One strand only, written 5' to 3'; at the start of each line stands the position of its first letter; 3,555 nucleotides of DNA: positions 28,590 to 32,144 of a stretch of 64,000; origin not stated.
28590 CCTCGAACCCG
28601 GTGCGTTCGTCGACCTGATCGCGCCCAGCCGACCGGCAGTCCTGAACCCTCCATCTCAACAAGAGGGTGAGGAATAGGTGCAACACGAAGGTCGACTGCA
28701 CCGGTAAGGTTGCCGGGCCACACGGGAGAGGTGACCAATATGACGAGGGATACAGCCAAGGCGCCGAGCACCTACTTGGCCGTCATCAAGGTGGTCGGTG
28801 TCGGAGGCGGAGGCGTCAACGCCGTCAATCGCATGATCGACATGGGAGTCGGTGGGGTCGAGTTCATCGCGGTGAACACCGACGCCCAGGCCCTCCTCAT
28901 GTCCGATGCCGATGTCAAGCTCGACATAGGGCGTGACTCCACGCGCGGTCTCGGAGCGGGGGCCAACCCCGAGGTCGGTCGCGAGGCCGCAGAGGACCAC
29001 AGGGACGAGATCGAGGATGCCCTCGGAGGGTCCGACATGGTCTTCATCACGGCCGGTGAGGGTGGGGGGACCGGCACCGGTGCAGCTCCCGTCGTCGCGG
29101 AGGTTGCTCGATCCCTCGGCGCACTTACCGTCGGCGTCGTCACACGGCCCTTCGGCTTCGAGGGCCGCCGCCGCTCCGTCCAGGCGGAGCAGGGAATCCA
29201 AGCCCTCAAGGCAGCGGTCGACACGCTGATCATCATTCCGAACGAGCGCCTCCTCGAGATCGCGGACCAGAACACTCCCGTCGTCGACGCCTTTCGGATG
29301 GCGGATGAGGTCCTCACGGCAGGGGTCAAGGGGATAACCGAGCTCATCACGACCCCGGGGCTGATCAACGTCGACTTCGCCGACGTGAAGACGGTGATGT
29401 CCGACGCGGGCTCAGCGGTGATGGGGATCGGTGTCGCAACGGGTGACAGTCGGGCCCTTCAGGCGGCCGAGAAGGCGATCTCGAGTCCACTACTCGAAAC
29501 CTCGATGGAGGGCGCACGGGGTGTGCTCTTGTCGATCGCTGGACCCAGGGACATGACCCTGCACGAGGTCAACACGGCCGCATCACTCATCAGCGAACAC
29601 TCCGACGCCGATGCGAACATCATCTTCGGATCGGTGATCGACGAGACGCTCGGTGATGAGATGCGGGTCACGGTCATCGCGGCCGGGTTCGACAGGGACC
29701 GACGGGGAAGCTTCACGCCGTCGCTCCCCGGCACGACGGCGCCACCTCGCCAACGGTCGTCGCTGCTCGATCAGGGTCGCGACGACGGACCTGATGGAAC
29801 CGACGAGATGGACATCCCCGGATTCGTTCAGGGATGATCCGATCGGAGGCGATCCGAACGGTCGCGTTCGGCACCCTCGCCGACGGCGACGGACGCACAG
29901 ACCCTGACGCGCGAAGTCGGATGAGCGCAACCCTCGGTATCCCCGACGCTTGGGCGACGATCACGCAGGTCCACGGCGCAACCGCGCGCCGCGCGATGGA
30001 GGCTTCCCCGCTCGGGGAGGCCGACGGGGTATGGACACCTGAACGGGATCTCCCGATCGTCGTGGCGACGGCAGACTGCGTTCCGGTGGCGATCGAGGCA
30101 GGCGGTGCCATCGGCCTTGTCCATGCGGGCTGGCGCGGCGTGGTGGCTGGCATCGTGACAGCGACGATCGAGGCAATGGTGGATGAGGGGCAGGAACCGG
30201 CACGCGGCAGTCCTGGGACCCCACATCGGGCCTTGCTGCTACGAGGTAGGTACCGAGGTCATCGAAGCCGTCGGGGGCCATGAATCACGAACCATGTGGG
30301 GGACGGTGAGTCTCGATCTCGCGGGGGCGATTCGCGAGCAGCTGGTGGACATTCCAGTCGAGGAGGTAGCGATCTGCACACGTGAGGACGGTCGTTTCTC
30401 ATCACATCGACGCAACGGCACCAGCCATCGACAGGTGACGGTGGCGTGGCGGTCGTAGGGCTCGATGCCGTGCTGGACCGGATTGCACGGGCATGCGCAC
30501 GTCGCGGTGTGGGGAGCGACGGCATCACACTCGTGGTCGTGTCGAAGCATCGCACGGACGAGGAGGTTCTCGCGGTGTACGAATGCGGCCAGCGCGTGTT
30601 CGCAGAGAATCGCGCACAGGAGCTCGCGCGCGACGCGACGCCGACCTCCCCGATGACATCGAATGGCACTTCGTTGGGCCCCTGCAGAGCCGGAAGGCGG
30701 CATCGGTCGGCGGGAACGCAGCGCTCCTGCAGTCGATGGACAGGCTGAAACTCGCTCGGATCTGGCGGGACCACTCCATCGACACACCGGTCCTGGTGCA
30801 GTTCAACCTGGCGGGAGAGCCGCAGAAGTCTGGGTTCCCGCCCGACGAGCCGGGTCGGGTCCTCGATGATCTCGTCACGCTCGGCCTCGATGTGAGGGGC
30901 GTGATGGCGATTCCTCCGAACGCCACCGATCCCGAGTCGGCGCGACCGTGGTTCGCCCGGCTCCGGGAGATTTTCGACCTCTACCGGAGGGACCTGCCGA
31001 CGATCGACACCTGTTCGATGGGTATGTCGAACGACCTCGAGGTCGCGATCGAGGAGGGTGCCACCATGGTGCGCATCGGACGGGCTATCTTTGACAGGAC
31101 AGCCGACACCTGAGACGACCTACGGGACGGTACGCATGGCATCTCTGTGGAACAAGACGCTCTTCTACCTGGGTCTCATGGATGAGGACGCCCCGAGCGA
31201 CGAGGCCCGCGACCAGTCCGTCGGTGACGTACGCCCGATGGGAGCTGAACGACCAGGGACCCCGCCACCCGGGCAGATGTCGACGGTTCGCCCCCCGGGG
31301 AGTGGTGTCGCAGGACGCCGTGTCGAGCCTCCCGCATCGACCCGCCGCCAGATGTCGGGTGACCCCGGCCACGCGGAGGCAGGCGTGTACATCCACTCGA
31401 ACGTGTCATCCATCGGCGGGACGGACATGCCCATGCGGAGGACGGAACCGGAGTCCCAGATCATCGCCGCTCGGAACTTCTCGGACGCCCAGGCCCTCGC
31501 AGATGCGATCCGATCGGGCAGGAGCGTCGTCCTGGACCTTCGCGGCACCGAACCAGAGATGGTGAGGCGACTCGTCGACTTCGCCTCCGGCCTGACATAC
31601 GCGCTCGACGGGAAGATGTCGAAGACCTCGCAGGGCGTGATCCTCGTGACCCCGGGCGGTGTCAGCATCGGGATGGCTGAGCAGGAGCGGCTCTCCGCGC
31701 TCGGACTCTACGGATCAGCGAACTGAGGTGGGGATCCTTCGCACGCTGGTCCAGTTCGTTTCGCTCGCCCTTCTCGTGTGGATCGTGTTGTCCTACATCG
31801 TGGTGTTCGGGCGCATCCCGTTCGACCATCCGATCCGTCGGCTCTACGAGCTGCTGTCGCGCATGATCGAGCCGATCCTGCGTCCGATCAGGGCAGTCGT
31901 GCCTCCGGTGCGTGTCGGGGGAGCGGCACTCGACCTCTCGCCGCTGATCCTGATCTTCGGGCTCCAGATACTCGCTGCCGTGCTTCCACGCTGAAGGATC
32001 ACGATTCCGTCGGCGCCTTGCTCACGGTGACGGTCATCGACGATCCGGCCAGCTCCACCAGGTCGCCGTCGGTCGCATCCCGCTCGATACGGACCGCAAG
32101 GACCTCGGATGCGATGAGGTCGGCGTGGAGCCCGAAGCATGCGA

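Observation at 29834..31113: Two adjacent conserved dcw-tail genes (pgeF and yggS) each carry a single frameshift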

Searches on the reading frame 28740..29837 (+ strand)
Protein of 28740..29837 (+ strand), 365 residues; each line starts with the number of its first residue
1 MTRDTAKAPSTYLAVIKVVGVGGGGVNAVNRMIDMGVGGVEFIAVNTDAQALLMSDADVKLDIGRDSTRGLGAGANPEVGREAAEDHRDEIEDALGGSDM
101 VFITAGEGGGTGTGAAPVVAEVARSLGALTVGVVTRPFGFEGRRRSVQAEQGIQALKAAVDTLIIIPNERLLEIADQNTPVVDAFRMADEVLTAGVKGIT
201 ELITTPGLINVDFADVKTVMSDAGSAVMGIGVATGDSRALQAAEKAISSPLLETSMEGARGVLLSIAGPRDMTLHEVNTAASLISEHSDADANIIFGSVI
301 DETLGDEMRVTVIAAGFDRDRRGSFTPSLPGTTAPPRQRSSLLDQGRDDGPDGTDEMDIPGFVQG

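Call 9: find_related_loci(query=window:28740-29834:+, collection=genome_contigs, flank=6000)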
Query window:28740-29834:+ (365 aa) in genome_contigs; peptide patterns used: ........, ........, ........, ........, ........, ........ (x = any residue, [..] = any of these).
598 stretches matched a pattern (row limit reached: there are more); 544 encode a relative of the query (tblastn E <= 1e-3); the best 80 are kept; 80 distinct loci.
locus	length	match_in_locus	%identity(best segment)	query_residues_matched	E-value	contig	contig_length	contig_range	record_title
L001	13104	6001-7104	89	5-365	0e+0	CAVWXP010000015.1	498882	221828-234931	MAG: uncultured Acidimicrobiia bacterium isolate MFD03804.bin.1.229 genome assembly, contig: contig_74323, whole genome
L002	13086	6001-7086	89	4-365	0e+0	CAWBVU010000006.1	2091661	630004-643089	MAG: uncultured Acidimicrobiia bacterium isolate MFD09779.bin.1.363 genome assembly, contig: contig_8800, whole genome s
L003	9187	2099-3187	86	4-365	0e+0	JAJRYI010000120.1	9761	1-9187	MAG: Actinomycetes bacterium isolate Dive96_bin3.271 k141_824495, whole genome shotgun sequence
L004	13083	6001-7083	85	1-364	0e+0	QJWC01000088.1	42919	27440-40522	MAG: Acidimicrobiia bacterium isolate SZUA-258 scaffold_888, whole genome shotgun sequence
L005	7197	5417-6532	84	1-365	0e+0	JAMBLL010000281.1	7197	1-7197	MAG: Actinomycetes bacterium isolate H2.bin.110 k83_1361552, whole genome shotgun sequence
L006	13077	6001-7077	86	7-365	3e-180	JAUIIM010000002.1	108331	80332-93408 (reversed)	MAG: Acidimicrobiia bacterium isolate Co_bin.261 NODE_1810_length_108331_cov_1.456813, whole genome shotgun sequence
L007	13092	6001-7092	85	1-365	2e-179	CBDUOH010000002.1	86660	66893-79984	MAG TPA_asm: uncultured Acidimicrobiia bacterium isolate SRR22808131_binner123_Refined_53 genome assembly, contig: ERZ25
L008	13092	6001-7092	86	3-365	1e-178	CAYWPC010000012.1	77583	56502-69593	MAG TPA_asm: uncultured Acidimicrobiaceae bacterium isolate SRP216583_co2_129 genome assembly, contig: NODE_109_length_7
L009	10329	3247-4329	83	1-365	2e-174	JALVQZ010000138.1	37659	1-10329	MAG: Acidimicrobiia bacterium isolate A3_metabat2_scaf2bin.085 A3_NODE_270_length_37659_cov_2.770756, whole genome shotg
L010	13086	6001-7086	85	1-365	2e-172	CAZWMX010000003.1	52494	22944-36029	MAG TPA_asm: uncultured Acidimicrobiaceae bacterium isolate binchicken_co159_48 genome assembly, contig: NODE_135_length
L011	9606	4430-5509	84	1-365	3e-172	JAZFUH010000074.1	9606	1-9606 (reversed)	MAG: Acidimicrobiia bacterium isolate BS2bin.53 BS2bin.53_74, whole genome shotgun sequence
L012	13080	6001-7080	84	1-365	5e-172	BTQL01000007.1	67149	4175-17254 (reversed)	MAG: Acidimicrobiia bacterium BMS9Abin12 DNA, NODE_38_length_67149, whole genome shotgun sequence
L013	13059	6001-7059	84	9-365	2e-171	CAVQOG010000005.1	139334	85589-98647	MAG: uncultured Acidimicrobiia bacterium isolate MFD09964.bin.1.292 genome assembly, contig: contig_28928, whole genome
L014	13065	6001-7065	83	7-365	6e-169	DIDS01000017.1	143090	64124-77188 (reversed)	MAG TPA_asm: Acidimicrobiia bacterium UBA5794 UBA5794_contig_37, whole genome shotgun sequence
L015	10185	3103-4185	80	1-365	9e-168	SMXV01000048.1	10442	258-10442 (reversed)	MAG: Acidobacteria bacterium isolate N075bin75 k141_824338, whole genome shotgun sequence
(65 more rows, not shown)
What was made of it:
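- Tried and rejected: The best FtsZ match was 89% (call 9).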

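Call 36: find_encoding_contigs(protein=window:28740-29837:+, flank=10000, max_places=10)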
Protein window:28740-29837:+ (365 aa): no gene with exactly this product is on record in the collection.

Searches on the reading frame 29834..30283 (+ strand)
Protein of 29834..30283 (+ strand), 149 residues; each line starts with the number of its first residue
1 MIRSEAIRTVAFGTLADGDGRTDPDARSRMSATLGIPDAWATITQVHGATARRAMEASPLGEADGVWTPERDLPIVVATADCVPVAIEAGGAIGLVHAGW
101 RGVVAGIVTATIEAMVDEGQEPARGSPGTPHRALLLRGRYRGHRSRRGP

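Call 4: search_protein_families(library=pfam, proteins=[window:29834-30283:+], max_evalue=0.01)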
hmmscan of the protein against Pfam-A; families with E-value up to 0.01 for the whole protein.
window:29834-30283:+ (149 aa): 1 family
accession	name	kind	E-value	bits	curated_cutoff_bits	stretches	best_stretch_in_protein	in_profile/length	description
PF02578.20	Cu-oxidase_4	-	4.5e-23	82.3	22.9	1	26-122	31-140/238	Multi-copper polyphenol oxidoreductase laccase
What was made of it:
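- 29834..30205 (+): pgeF/YfiH-family gene, 5' segment. It encodes ...QVHG..., ATADCVP, HAGWRG ... EGQEPAR. Pfam PF02578 profile positions 31-140 (call 4).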

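Call 5: search_protein_families(library=ncbifam, proteins=[window:29834-30283:+], max_evalue=0.01)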
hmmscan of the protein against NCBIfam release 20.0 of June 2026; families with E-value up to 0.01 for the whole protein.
window:29834-30283:+ (149 aa): 2 families
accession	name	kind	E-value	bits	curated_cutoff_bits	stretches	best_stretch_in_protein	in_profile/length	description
TIGR00726.1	TIGR00726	equivalog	1.4e-20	73.6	141.15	1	24-121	24-124/223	peptidoglycan editing factor PgeF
NF007998.1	PRK10723.1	equivalog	1.3e-11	44.5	369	1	24-117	48-144/243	purine nucleoside phosphorylase YfiH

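Call 7: find_encoding_contigs(protein=window:29834-30283:+, flank=10000, max_places=10)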
Protein window:29834-30283:+ (149 aa): no gene with exactly this product is on record in the collection.

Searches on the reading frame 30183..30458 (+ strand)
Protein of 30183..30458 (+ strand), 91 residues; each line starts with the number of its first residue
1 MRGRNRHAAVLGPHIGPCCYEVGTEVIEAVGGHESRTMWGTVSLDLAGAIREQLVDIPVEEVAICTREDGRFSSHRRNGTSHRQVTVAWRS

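Call 4: search_protein_families(library=pfam, proteins=[window:30183-30458:+], max_evalue=0.01)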
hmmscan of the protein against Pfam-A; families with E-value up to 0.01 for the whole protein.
window:30183-30458:+ (91 aa): 1 family
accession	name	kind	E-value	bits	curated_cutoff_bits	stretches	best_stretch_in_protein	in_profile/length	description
PF02578.20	Cu-oxidase_4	-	1.5e-14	54.4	22.9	1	5-89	141-238/238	Multi-copper polyphenol oxidoreductase laccase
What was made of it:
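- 30207..30458 (+): pgeF 3' segment, in the frame of coordinate 30207. It encodes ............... ... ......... ... VAWRS and the stop. Pfam PF02578 profile positions 141-238 (call 4).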

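Call 5: search_protein_families(library=ncbifam, proteins=[window:30183-30458:+], max_evalue=0.01)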
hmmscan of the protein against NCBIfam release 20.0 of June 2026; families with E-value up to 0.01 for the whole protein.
window:30183-30458:+ (91 aa): 2 families
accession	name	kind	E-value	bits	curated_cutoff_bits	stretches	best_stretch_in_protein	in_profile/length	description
TIGR00726.1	TIGR00726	equivalog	2.1e-08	33.8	141.15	1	9-86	130-217/223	peptidoglycan editing factor PgeF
NF007998.1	PRK10723.1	equivalog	0.0001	21.9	369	1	8-89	150-241/243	purine nucleoside phosphorylase YfiH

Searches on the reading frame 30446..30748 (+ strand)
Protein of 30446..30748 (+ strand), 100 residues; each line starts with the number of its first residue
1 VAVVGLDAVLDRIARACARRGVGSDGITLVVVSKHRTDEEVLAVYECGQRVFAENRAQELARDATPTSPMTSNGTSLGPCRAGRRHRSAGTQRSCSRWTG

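Call 4: search_protein_families(library=pfam, proteins=[window:30446-30748:+], max_evalue=0.01)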
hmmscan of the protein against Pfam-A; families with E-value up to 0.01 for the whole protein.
window:30446-30748:+ (100 aa): 0 families

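Call 5: search_protein_families(library=ncbifam, proteins=[window:30446-30748:+], max_evalue=0.01)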
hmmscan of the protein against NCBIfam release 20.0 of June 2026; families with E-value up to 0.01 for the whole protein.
window:30446-30748:+ (100 aa): 1 family
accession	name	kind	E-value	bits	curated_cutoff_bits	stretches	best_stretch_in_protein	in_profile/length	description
TIGR00044.1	TIGR00044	hypoth_equivalog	1.5e-10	41.1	106.25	1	6-61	8-63/229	YggS family pyridoxal phosphate-dependent enzyme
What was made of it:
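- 30446..30628 (+): yggS (PLP-binding COG0325 family) 5' segment. GTG start overlapping the pgeF stop. Encodes ...VVSK.............. TIGR00044 profile positions 8-63 (call 5).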

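Call 49: find_encoding_contigs(protein=window:30446-30748:+, flank=10000, max_places=10)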
Protein window:30446-30748:+ (100 aa): no gene with exactly this product is on record in the collection.

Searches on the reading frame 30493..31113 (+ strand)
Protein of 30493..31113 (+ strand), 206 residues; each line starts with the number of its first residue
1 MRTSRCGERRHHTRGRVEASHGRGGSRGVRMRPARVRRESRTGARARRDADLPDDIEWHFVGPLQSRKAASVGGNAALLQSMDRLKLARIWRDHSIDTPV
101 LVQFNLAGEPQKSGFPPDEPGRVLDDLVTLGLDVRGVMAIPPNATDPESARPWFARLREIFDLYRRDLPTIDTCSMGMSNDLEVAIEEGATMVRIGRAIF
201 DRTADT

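Call 4: search_protein_families(library=pfam, proteins=[window:30493-31113:+], max_evalue=0.01)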
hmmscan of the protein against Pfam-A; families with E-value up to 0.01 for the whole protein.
window:30493-31113:+ (206 aa): 1 family
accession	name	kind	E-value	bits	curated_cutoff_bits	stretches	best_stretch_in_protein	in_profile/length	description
PF01168.26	Ala_racemase_N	-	6.7e-10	39.5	24.1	1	86-200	102-216/220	Alanine racemase, N-terminal domain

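Call 5: search_protein_families(library=ncbifam, proteins=[window:30493-31113:+], max_evalue=0.01)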
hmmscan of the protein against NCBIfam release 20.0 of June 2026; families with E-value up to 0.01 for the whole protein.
window:30493-31113:+ (206 aa): 1 family
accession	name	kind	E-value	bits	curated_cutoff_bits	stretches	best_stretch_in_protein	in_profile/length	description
TIGR00044.1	TIGR00044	hypoth_equivalog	3.5e-30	105.3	106.25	1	52-201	72-227/229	YggS family pyridoxal phosphate-dependent enzyme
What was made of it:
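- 30631..31113 (+): yggS 3' segment. Encodes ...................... ... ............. and the stop. TIGR00044 profile positions 72-227 (call 5).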

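Call 8: find_encoding_contigs(protein=window:30493-31113:+, flank=10000, max_places=10)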
Protein window:30493-31113:+ (206 aa): no gene with exactly this product is on record in the collection.

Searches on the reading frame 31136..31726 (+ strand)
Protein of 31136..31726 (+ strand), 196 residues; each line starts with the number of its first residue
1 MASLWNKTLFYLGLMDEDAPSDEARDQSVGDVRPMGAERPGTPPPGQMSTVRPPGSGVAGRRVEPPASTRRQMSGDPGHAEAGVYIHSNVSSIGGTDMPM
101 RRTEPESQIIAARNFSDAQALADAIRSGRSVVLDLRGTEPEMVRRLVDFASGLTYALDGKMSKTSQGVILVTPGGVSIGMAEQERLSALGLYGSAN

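Call 4: search_protein_families(library=pfam, proteins=[window:31136-31726:+], max_evalue=0.01)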
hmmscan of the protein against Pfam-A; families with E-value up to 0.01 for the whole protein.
window:31136-31726:+ (196 aa): 1 family
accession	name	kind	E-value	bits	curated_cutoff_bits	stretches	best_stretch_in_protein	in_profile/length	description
PF04472.17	SepF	-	2.3e-20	73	27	1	111-178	5-72/72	Cell division protein SepF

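Call 6: find_encoding_contigs(protein=window:31136-31726:+, flank=10000, max_places=10)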
Protein window:31136-31726:+ (196 aa): 1 contig read that carries it; 1 place shown.
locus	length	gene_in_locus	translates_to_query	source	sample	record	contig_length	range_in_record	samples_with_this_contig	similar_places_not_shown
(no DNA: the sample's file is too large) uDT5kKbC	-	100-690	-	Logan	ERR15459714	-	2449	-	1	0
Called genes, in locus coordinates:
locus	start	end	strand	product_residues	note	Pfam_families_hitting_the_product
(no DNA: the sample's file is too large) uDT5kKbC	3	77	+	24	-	?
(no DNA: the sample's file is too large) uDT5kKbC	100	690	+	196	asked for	PF04472:SepF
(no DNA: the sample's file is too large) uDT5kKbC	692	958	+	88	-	PF02325:CCB3_YggT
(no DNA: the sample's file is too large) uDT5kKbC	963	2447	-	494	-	?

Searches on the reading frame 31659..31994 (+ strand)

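Call 4: search_protein_families(library=pfam, proteins=[window:31659-31994:+], max_evalue=0.01)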
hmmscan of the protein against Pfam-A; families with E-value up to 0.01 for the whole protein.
window:31659-31994:+ (111 aa): 1 family
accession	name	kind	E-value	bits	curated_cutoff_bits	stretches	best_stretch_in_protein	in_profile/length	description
PF02325.22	YGGT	-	9.6e-14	52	27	1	29-108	2-69/70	YGGT family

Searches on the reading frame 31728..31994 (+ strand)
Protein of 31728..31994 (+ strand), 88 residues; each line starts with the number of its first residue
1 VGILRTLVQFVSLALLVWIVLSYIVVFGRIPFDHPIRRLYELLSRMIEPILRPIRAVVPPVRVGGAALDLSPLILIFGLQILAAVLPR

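Call 34: find_encoding_contigs(protein=window:31728-31994:+, flank=10000, max_places=10)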
Protein window:31728-31994:+ (88 aa): 1 contig read that carries it; 1 place shown.
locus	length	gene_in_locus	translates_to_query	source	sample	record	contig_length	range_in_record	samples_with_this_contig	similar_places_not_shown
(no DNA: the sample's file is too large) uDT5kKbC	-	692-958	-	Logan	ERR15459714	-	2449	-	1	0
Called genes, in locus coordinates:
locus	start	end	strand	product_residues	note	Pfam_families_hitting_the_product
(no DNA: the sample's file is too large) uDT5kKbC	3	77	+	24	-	?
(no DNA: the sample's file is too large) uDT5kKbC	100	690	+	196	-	PF04472:SepF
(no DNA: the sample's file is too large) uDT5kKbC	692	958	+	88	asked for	PF02325:CCB3_YggT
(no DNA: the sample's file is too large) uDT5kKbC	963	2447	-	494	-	?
